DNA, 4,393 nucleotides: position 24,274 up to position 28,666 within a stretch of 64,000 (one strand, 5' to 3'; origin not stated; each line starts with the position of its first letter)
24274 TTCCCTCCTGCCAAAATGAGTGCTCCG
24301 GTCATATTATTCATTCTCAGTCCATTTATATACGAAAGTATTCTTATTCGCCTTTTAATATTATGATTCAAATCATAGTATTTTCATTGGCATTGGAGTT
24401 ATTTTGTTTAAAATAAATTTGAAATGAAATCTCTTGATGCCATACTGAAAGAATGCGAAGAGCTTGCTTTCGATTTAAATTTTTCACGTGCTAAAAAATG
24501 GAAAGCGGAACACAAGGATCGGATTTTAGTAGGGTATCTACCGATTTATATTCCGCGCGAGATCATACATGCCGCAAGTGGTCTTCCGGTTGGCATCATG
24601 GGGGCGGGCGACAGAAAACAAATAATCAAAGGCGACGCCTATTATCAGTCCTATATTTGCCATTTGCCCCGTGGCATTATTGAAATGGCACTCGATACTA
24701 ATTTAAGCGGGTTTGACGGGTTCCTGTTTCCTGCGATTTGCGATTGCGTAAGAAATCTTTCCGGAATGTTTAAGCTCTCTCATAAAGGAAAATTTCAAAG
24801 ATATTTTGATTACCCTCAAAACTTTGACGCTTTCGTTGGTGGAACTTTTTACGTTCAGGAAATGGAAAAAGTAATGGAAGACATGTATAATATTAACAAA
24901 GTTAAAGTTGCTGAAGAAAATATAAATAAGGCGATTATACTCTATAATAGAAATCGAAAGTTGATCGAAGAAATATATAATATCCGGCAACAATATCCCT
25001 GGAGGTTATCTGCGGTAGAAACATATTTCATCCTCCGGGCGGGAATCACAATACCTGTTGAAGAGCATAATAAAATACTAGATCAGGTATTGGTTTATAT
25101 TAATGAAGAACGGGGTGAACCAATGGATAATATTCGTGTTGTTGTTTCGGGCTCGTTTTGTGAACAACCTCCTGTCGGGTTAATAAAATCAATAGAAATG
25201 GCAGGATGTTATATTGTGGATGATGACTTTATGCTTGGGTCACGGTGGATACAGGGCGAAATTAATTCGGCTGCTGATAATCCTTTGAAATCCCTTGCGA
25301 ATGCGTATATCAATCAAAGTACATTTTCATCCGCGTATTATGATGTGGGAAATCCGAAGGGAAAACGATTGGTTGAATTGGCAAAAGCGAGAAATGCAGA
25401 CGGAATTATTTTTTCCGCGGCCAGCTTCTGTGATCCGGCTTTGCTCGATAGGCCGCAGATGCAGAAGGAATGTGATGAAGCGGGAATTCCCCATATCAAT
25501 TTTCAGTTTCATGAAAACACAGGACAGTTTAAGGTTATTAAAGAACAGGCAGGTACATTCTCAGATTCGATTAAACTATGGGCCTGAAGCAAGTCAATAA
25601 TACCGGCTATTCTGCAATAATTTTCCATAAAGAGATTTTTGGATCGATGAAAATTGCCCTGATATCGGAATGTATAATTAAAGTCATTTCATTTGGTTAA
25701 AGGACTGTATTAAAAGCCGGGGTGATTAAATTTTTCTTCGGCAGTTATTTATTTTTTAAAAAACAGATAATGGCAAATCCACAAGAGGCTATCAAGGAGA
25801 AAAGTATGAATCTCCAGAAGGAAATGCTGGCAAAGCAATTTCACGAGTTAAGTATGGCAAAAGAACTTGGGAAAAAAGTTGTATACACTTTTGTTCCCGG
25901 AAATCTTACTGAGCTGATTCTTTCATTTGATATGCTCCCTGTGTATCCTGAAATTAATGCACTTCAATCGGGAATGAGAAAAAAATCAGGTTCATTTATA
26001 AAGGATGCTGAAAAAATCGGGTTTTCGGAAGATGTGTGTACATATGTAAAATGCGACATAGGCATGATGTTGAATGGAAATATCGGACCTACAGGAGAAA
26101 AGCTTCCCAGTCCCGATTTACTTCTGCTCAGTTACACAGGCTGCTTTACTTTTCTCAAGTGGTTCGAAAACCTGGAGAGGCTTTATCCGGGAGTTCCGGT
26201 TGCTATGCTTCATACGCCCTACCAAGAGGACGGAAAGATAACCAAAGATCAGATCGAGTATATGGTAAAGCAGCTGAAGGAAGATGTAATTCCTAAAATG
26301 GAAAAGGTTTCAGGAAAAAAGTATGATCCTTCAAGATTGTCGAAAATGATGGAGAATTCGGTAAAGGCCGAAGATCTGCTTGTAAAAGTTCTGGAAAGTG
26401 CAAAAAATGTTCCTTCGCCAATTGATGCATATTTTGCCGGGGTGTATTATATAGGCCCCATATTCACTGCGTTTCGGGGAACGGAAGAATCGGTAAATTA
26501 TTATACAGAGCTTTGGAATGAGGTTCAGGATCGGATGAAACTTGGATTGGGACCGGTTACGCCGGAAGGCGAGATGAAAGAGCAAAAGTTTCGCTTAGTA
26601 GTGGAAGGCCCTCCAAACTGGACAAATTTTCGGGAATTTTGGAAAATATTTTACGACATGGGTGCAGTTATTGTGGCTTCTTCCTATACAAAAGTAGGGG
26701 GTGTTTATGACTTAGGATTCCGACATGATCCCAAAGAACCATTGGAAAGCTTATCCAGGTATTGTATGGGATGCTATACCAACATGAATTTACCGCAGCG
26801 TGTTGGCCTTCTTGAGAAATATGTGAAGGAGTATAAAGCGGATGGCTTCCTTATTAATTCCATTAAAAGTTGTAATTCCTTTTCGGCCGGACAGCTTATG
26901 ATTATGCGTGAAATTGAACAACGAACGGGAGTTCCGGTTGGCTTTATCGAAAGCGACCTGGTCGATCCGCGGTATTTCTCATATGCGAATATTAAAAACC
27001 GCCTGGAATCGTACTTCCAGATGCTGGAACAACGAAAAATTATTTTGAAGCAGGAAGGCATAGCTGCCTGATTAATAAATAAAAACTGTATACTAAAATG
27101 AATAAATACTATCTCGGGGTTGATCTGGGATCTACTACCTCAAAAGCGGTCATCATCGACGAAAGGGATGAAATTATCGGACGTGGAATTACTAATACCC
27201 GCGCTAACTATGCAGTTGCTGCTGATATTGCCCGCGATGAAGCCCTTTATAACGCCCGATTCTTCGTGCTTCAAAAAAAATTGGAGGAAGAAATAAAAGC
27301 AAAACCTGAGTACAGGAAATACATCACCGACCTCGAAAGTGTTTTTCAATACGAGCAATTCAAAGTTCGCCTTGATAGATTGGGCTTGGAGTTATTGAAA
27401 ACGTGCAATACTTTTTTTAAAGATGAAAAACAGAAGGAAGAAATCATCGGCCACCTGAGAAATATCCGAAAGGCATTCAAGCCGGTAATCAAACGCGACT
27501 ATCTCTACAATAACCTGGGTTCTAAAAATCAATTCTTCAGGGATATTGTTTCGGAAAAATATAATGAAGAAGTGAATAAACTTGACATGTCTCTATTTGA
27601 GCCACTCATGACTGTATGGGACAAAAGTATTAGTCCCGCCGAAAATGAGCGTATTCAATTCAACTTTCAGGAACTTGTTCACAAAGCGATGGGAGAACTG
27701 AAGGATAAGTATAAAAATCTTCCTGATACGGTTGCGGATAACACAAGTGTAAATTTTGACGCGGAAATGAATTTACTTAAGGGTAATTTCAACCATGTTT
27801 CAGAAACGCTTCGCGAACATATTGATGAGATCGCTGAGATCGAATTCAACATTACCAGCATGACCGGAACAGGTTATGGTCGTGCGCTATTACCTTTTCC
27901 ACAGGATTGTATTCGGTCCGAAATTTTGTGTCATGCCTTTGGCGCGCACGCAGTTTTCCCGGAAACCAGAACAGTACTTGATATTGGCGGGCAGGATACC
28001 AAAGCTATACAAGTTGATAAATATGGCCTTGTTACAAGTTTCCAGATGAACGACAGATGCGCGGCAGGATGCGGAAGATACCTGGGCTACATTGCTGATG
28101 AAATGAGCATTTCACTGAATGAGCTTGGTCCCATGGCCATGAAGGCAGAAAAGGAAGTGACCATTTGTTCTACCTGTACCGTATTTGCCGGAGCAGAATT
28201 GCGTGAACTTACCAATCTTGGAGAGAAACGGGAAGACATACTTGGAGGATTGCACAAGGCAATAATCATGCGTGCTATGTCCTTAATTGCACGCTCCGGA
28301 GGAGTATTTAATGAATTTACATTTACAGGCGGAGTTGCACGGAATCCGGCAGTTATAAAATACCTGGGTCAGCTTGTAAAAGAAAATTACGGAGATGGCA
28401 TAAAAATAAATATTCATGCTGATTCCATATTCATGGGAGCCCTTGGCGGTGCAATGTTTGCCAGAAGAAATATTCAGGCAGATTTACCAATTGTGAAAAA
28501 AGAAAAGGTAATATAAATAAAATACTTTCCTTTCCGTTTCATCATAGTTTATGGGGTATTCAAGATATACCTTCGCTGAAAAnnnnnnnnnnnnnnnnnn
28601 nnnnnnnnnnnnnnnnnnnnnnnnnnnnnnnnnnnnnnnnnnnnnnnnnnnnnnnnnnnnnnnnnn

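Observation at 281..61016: Recurrent ATGAT-N4-ATCAT palindrome marks a putative Crp/Fnr-family anaerobic regulon spanning nitrate respiration and the aromatic-CoA cluster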

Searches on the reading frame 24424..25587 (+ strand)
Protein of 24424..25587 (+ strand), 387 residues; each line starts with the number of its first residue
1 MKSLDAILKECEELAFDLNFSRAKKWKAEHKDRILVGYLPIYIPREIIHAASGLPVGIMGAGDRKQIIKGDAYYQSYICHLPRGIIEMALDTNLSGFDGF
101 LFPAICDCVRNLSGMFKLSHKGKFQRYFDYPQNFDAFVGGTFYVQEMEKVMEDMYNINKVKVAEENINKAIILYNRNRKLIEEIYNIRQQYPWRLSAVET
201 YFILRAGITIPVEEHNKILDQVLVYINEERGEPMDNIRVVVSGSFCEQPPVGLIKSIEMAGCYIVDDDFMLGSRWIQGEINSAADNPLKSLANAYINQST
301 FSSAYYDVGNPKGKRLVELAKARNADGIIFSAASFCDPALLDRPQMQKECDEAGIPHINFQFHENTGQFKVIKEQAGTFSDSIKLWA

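Call 6: search_protein_families(library=pfam, proteins=[window:24424-25587:+])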
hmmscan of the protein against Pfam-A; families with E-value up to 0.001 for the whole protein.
window:24424-25587:+ (387 aa): 1 family
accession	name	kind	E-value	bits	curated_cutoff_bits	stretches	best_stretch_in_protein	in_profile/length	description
PF06050.19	HGD-D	-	8.8e-66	223.2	28.4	1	41-383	2-342/342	2-hydroxyglutaryl-CoA dehydratase, D-component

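Call 44: find_related_loci(query=window:24424-25587:+, collection=metagenome_contigs, flank=10000)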
Query window:24424-25587:+ (387 aa) in metagenome_contigs; peptide patterns used: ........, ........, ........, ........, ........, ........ (x = any residue, [..] = any of these).
600 stretches matched a pattern (row limit reached: there are more); 526 encode a relative of the query (tblastn E <= 1e-3); the best 80 are kept; 80 distinct loci.
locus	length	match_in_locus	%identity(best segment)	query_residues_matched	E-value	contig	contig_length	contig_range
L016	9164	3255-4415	85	1-387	0e+0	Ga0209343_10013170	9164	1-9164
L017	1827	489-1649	84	1-387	0e+0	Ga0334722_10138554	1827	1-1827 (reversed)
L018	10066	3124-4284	84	1-387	0e+0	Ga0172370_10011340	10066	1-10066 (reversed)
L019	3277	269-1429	84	1-387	0e+0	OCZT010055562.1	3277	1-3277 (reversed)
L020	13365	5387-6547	83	1-387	0e+0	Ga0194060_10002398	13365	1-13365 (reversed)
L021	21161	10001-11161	82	1-387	0e+0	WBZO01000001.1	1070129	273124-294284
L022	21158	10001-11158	80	1-386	0e+0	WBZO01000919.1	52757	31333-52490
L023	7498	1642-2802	77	1-387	0e+0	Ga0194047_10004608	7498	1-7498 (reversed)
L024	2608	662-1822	78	1-387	0e+0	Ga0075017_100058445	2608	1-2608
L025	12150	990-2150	77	1-387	0e+0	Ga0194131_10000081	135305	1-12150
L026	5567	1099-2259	76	1-387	0e+0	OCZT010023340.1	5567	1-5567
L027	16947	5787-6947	77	1-387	0e+0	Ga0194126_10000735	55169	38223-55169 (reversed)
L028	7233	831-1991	76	1-387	0e+0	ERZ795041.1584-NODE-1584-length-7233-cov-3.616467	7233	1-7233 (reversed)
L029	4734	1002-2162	76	1-387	0e+0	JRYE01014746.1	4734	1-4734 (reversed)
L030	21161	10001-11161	75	1-387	0e+0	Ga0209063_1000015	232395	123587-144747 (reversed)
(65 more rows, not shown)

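Call 51: search_protein_families(library=ncbifam, proteins=[window:24424-25587:+], max_evalue=1e-10)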
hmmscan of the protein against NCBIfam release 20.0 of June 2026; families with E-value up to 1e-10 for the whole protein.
window:24424-25587:+ (387 aa): 4 families
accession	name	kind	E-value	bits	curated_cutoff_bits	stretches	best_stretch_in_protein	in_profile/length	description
TIGR02263.1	benz_CoA_red_C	equivalog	2.1e-138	461.4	421.15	1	7-383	4-380/380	benzoyl-CoA reductase subunit C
NF052456.1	HyiscapDhHadC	equivalog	1.4e-47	162.4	700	1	6-381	3-370/372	(R)-2-hydroxyisocaproyl-CoA dehydratase subunit beta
NF040772.1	double_cubane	equivalog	6.5e-28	97.8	350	1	25-360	12-349/372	double-cubane-cluster-containing anaerobic reductase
TIGR03190.1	benz_CoA_bzdN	equivalog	1.9e-25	89.4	453.8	1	21-371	16-362/377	benzoyl-CoA reductase, bzd-type, subunit N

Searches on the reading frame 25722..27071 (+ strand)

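Call 6: search_protein_families(library=pfam, proteins=[window:25722-27071:+])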
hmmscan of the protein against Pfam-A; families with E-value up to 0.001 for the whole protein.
window:25722-27071:+ (449 aa): 1 family
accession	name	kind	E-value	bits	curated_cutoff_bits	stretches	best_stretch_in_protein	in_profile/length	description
PF06050.19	HGD-D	-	2.5e-63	215.2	28.4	1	63-435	6-342/342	2-hydroxyglutaryl-CoA dehydratase, D-component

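Call 51: search_protein_families(library=ncbifam, proteins=[window:25722-27071:+], max_evalue=1e-10)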
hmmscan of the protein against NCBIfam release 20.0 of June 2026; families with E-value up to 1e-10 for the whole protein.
window:25722-27071:+ (449 aa): 4 families
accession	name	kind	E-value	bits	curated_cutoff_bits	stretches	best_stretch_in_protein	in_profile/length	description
TIGR02260.1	benz_CoA_red_B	equivalog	7.5e-210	696.9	486.55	1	22-435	1-413/413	benzoyl-CoA reductase subunit B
NF052455.1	HyiscapDhHadB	equivalog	3.9e-59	200.3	750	1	25-439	1-398/398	(R)-2-hydroxyisocaproyl-CoA dehydratase subunit alpha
TIGR03191.1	benz_CoA_bzdO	equivalog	2.6e-25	89.5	448.6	1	83-324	65-293/430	benzoyl-CoA reductase, bzd-type, subunit O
NF040772.1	double_cubane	equivalog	8.1e-19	67.9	350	1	34-434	3-371/372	double-cubane-cluster-containing anaerobic reductase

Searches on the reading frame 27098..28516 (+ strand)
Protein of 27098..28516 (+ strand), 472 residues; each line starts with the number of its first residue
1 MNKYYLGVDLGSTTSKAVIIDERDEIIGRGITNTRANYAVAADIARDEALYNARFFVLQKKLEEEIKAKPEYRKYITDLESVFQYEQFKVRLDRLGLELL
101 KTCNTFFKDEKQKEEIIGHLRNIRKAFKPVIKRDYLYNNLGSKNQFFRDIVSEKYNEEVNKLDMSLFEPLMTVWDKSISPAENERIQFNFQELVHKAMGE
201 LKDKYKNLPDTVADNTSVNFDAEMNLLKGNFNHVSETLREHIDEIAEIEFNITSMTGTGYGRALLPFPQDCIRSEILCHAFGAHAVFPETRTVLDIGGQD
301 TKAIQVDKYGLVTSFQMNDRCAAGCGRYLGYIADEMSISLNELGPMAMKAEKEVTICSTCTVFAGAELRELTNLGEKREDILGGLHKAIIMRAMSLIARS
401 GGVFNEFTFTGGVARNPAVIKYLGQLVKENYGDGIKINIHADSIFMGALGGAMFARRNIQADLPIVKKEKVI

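Call 7: search_protein_families(library=pfam, proteins=[window:27098-28516:+])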
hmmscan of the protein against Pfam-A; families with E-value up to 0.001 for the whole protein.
window:27098-28516:+ (472 aa): 2 families
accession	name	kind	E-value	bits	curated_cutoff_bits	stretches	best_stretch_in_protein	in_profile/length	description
PF01869.26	BcrAD_BadFG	-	4.9e-68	230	31.5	1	6-455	1-271/271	BadF/BadG/BcrA/BcrD ATPase family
PF00370.27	FGGY_N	-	0.00013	22.1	28.8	0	4-37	1-34/245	FGGY family of carbohydrate kinases, N-terminal domain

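Call 51: search_protein_families(library=ncbifam, proteins=[window:27098-28516:+], max_evalue=1e-10)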
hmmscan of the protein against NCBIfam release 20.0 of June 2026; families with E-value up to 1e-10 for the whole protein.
window:27098-28516:+ (472 aa): 5 families
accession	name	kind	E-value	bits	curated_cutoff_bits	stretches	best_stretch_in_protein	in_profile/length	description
TIGR02259.1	benz_CoA_red_A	equivalog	1e-130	436.4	578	1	4-455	3-432/432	benzoyl-CoA reductase subunit A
TIGR00241.1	CoA_E_activ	domain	2.4e-52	177.9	125.4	1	234-453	37-247/248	acyl-CoA dehydratase activase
TIGR03192.1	benz_CoA_bzdQ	equivalog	4.8e-41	141.1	380.2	1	236-459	72-290/293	benzoyl-CoA reductase, bzd-type, subunit Q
TIGR02261.1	benz_CoA_red_D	equivalog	9.7e-27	93.8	312.85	1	254-454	64-261/262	benzoyl-CoA reductase subunit D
TIGR03286.1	methan_mark_15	hypoth_equivalog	3.5e-23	82.2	455.75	1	240-454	187-400/404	methanogenesis marker 15 protein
